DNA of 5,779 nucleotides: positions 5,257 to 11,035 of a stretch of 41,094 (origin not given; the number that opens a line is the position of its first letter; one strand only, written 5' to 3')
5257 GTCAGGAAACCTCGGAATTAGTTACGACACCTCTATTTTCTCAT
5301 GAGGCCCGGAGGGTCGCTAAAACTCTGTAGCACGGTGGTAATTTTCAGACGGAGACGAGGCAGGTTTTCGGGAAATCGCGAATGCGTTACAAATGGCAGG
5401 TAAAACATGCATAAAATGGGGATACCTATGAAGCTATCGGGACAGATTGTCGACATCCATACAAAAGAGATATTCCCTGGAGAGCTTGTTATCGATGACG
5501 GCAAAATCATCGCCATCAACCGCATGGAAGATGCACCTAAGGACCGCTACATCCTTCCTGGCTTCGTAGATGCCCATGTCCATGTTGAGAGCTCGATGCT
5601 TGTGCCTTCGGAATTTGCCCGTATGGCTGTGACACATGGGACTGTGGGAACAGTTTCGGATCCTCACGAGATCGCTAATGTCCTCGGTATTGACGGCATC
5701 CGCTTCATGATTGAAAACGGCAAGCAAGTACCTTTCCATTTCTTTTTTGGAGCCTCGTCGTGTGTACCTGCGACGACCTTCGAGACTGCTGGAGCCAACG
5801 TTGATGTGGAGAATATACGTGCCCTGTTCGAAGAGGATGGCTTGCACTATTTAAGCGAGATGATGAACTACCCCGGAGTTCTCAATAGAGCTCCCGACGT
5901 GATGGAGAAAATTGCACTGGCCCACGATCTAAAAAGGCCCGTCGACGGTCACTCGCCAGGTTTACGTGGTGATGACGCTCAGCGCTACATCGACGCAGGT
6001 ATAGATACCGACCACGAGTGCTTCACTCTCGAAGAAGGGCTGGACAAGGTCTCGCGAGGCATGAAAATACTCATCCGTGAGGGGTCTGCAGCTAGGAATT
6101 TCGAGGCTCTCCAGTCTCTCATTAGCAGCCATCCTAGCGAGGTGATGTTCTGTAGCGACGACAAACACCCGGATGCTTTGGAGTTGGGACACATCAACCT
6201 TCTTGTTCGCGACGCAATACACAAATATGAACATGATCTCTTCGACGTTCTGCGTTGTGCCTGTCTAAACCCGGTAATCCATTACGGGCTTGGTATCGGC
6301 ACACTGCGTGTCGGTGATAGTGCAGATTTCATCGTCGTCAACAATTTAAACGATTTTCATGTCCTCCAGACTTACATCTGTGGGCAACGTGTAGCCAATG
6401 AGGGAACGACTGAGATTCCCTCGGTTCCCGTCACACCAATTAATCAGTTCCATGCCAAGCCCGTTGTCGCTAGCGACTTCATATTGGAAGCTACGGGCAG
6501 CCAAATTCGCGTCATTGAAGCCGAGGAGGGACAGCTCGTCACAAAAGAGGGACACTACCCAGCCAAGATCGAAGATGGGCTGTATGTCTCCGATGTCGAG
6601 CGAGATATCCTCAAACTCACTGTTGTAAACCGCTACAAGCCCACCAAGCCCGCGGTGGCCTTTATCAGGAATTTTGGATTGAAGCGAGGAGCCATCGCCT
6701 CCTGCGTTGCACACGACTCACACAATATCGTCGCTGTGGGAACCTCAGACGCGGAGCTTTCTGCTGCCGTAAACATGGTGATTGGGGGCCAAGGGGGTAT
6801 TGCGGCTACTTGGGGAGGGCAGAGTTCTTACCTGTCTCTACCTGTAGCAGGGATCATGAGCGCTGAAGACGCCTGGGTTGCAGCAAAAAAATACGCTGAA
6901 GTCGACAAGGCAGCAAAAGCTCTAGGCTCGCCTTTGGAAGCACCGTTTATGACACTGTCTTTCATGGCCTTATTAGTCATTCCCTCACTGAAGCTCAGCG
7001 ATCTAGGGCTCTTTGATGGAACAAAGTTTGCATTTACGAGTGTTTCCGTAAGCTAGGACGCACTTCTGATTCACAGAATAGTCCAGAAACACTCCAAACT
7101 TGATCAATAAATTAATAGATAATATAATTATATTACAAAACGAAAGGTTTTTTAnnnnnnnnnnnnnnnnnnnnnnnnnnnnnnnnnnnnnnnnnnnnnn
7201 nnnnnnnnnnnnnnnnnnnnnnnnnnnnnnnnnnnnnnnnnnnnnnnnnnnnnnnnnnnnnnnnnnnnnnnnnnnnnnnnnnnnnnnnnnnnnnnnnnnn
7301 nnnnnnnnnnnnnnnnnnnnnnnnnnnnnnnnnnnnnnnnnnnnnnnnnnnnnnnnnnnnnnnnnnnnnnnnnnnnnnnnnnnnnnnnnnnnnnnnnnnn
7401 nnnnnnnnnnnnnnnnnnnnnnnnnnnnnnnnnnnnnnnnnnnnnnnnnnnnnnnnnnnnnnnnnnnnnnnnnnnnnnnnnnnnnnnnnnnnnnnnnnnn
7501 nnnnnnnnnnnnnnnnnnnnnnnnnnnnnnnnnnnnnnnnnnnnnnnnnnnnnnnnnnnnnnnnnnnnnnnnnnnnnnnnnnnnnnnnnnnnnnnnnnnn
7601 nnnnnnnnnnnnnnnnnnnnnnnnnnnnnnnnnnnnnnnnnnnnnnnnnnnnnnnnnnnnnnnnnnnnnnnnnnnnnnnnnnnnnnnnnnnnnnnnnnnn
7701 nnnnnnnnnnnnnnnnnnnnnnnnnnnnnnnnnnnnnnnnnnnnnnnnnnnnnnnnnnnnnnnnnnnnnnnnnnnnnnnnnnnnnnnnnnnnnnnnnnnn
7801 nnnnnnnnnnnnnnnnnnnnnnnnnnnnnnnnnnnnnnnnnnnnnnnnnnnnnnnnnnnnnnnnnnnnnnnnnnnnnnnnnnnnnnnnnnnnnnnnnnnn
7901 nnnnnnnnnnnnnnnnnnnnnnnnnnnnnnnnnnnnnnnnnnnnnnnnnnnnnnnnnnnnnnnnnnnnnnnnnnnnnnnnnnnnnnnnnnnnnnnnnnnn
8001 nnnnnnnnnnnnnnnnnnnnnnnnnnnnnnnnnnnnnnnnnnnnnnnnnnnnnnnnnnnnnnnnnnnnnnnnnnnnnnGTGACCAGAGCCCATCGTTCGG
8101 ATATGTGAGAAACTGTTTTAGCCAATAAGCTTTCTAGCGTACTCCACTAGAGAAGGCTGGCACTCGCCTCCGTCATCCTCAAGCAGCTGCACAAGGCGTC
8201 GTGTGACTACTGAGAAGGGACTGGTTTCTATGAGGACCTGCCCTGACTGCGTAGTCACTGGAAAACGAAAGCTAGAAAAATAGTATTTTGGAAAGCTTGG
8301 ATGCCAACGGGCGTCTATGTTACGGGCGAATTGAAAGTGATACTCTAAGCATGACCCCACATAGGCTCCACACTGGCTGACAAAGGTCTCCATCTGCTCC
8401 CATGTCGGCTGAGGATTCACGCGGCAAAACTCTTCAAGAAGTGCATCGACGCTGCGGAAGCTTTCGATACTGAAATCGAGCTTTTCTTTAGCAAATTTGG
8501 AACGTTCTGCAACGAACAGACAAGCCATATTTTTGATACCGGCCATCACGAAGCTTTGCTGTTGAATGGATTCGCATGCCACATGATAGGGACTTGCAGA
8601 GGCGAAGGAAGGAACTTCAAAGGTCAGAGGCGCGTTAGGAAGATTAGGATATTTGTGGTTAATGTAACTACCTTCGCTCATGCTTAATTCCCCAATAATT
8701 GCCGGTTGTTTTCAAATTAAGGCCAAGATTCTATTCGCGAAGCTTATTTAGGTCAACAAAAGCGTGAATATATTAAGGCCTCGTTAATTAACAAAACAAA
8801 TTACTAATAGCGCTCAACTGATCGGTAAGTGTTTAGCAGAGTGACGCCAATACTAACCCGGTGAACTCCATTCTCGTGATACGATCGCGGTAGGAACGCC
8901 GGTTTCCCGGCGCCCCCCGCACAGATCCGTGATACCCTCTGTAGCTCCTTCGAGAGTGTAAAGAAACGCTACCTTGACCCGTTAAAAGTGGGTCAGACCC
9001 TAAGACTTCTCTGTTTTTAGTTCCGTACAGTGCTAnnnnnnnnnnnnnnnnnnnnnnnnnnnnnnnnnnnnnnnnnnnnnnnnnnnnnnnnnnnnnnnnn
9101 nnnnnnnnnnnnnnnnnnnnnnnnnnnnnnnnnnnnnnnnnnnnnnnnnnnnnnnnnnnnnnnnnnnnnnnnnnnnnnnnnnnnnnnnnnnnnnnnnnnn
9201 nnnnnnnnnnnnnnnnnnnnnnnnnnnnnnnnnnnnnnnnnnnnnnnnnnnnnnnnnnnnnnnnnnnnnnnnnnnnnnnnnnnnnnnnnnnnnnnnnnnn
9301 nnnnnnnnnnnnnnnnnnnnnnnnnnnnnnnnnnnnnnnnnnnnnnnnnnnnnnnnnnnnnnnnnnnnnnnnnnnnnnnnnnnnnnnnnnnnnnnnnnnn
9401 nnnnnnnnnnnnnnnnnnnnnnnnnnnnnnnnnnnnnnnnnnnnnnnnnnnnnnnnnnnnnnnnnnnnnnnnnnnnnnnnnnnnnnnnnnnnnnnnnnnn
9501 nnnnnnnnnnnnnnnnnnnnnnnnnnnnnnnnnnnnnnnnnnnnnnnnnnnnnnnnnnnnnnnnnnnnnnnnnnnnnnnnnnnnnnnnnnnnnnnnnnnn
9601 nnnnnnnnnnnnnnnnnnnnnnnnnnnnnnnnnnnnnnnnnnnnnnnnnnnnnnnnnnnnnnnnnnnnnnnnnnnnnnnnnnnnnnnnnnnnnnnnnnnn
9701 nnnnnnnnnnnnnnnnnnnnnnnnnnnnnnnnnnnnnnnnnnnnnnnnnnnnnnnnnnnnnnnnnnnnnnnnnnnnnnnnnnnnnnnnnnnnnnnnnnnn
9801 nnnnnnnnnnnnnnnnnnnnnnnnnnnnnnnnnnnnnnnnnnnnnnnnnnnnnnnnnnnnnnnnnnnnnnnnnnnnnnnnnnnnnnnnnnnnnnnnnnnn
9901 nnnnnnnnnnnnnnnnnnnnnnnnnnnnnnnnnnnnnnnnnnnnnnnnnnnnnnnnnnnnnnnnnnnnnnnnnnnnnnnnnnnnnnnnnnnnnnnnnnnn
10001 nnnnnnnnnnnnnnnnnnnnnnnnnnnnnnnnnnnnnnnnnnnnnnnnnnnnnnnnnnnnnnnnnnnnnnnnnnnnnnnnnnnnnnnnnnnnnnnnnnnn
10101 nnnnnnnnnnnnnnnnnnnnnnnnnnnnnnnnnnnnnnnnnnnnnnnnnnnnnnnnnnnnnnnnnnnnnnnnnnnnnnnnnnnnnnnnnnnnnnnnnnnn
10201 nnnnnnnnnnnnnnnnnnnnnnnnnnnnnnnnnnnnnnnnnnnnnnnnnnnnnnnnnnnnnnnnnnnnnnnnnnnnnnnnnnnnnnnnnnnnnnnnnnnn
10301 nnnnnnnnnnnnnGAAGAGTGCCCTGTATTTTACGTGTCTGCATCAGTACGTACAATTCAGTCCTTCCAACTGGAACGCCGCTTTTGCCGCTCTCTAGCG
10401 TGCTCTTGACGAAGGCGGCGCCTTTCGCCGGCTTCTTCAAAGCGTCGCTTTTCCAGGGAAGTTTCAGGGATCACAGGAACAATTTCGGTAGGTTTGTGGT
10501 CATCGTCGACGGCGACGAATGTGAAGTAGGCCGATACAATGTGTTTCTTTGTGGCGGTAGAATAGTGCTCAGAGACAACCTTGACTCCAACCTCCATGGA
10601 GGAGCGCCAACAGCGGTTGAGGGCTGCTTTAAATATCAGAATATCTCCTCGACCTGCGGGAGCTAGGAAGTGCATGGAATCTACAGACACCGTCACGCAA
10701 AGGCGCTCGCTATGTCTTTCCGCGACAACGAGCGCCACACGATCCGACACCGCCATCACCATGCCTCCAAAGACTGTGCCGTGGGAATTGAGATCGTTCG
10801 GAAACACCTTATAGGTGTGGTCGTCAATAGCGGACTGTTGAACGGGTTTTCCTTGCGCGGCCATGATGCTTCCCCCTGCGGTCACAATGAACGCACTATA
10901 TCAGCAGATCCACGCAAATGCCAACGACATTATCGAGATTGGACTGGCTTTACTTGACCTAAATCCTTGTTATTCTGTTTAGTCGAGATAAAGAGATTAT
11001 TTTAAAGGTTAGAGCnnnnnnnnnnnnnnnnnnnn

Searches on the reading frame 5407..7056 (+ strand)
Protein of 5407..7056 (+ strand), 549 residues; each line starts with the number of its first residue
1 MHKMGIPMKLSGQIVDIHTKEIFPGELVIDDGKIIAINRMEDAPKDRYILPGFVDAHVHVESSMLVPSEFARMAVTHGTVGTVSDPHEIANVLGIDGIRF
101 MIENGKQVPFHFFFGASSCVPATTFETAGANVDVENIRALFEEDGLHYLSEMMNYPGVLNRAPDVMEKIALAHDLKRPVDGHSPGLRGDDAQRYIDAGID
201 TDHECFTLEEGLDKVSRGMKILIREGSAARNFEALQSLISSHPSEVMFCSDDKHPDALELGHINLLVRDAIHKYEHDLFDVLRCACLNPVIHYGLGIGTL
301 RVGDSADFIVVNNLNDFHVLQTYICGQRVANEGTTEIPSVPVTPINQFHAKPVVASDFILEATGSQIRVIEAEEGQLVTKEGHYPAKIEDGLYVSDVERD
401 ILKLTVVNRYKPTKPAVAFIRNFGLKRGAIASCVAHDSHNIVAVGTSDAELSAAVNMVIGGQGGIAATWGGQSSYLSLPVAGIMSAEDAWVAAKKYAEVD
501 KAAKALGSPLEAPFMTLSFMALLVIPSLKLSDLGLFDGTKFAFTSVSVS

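Call 9: find_encoding_contigs(protein=window:5407-7056:+, flank=10000, max_places=6)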
Protein window:5407-7056:+ (549 aa): no gene with exactly this product is on record in the collection.

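Call 10: search_protein_families(library=ncbifam, proteins=[window:5407-7056:+])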
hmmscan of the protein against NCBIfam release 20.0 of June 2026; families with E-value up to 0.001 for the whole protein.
window:5407-7056:+ (549 aa): 11 families
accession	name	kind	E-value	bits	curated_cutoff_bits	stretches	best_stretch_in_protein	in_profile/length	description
TIGR01178.1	ade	equivalog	3.1e-181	603.6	472.5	1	11-545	6-551/552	adenine deaminase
NF007457.0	PRK10027.1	equivalog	2.4e-116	389.2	768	1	13-548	38-586/588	adenine deaminase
TIGR02318.1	phosphono_phnM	equivalog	1.8e-05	23.8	390.55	0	20-67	11-64/376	phosphonate metabolism protein PhnM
TIGR03178.1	allantoinase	equivalog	5.5e-05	22.1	357.85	0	23-61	16-61/441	allantoinase AllB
NF011990.0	PRK15446.2-6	subfamily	7.3e-05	21.6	233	0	224-332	282-385/390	alpha-D-ribose 1-methylphosphonate 5-triphosphate diphosphatase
NF005557.0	PRK07228.1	equivalog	8.6e-05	21.4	522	0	6-63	3-68/445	5'-deoxyadenosine deaminase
NF058539.1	ergo_uti2_ErtD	equivalog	0.00015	20.8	650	0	11-83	7-85/449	hydantoin-5-propionate amidohydrolase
NF003271.0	PRK04250.1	equivalog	0.00016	20.4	405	0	10-61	6-61/407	dihydroorotase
NF006056.0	PRK08204.1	subfamily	0.00045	19.1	391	0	21-65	21-72/449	hypothetical protein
NF004839.0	PRK06189.1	equivalog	0.00072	18.3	631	0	44-61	47-64/451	allantoinase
NF006839.0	PRK09357.1-4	equivalog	0.00098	17.8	576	0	267-323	335-391/422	dihydroorotase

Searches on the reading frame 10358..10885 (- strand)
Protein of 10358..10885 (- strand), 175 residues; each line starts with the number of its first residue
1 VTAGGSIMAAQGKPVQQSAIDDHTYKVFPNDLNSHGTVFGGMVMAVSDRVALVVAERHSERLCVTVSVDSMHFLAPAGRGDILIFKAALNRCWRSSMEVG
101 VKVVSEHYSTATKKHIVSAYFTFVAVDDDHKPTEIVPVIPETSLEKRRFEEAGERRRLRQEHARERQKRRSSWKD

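Call 42: search_protein_families(library=pfam, proteins=[window:10358-10885:-], max_evalue=0.00001)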
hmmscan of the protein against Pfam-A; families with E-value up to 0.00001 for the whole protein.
window:10358-10885:- (175 aa): 1 family
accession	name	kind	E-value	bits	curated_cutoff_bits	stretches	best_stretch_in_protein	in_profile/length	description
PF03061.28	4HBT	-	2.1e-15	57.2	20.6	1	35-106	1-73/79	Thioesterase superfamily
